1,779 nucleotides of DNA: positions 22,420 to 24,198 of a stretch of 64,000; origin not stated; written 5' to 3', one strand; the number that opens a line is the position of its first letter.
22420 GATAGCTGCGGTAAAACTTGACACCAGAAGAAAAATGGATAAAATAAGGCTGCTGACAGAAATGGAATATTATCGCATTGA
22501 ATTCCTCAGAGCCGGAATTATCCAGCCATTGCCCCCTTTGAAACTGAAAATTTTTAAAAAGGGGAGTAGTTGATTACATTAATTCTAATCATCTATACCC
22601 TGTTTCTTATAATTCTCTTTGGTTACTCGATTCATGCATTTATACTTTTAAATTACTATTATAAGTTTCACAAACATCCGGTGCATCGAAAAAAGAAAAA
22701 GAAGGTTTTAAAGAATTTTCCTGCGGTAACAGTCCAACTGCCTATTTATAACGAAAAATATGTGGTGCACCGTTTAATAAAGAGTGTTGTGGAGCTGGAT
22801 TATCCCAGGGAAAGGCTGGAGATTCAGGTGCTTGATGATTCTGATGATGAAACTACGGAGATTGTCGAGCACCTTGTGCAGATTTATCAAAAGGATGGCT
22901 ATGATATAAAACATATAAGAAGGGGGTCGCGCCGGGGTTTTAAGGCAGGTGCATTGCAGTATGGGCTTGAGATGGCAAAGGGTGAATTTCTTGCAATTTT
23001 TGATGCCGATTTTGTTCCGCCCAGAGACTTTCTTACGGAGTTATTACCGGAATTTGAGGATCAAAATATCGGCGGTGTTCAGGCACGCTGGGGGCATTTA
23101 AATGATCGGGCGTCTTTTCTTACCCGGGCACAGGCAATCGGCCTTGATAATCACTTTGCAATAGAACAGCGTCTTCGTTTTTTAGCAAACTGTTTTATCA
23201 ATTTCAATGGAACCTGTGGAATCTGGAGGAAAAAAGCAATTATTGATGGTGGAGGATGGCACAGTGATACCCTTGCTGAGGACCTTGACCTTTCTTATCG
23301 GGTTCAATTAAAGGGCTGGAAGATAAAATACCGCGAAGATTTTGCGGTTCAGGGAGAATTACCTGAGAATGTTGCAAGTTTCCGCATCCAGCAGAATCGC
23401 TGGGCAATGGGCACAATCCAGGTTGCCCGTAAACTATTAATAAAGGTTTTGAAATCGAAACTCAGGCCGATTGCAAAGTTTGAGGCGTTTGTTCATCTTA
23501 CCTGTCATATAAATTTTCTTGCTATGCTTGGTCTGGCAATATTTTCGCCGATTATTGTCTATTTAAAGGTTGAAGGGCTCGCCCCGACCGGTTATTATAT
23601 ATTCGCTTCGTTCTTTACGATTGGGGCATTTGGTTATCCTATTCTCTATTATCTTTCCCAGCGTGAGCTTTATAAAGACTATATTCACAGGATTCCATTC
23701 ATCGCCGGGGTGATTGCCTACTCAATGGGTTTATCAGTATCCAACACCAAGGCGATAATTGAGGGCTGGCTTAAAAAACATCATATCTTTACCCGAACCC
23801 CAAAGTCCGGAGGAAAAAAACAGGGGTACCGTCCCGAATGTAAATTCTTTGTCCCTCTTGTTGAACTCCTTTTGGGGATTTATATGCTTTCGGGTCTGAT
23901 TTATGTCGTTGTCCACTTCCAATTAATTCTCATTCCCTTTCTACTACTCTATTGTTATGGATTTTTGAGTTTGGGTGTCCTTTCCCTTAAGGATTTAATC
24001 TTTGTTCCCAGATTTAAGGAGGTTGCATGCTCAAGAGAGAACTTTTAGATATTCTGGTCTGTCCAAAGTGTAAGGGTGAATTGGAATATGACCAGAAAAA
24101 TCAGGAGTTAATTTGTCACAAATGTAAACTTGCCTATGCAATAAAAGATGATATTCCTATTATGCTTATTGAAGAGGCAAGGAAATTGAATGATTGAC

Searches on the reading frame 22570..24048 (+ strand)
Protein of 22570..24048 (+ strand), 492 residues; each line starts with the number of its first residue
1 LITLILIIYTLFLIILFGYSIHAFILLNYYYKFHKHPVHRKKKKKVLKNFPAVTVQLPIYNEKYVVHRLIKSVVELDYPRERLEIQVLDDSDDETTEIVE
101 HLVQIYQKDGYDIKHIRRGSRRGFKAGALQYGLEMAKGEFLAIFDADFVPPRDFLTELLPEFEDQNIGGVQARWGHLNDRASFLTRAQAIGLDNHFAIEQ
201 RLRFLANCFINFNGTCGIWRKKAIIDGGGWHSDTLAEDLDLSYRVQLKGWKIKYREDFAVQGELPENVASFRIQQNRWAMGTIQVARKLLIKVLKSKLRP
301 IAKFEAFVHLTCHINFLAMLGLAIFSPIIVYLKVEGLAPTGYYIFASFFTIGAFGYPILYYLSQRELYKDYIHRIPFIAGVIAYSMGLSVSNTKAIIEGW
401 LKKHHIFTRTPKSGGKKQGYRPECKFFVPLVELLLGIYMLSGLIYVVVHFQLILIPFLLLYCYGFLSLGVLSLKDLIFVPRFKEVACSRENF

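Call 10: search_protein_families(library=pfam, proteins=[window:22570-24048:+])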
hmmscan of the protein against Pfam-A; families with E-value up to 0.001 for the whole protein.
window:22570-24048:+ (492 aa): 4 families
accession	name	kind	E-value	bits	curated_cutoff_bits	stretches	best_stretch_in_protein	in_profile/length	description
PF13641.12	Glyco_tranf_2_3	-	7.4e-25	88.7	27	1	51-281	1-230/230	Glycosyltransferase like family 2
PF00535.33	Glycos_transf_2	-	1.1e-23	84.5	23.3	1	55-220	2-161/168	Glycosyl transferase family 2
PF13632.12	Glyco_trans_2_3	-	2.3e-19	70.4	27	1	142-331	3-182/198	Glycosyl transferase family group 2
PF13506.12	Glyco_transf_21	-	1.7e-12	47.6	21.7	1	125-279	18-173/174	Glycosyl transferase family 21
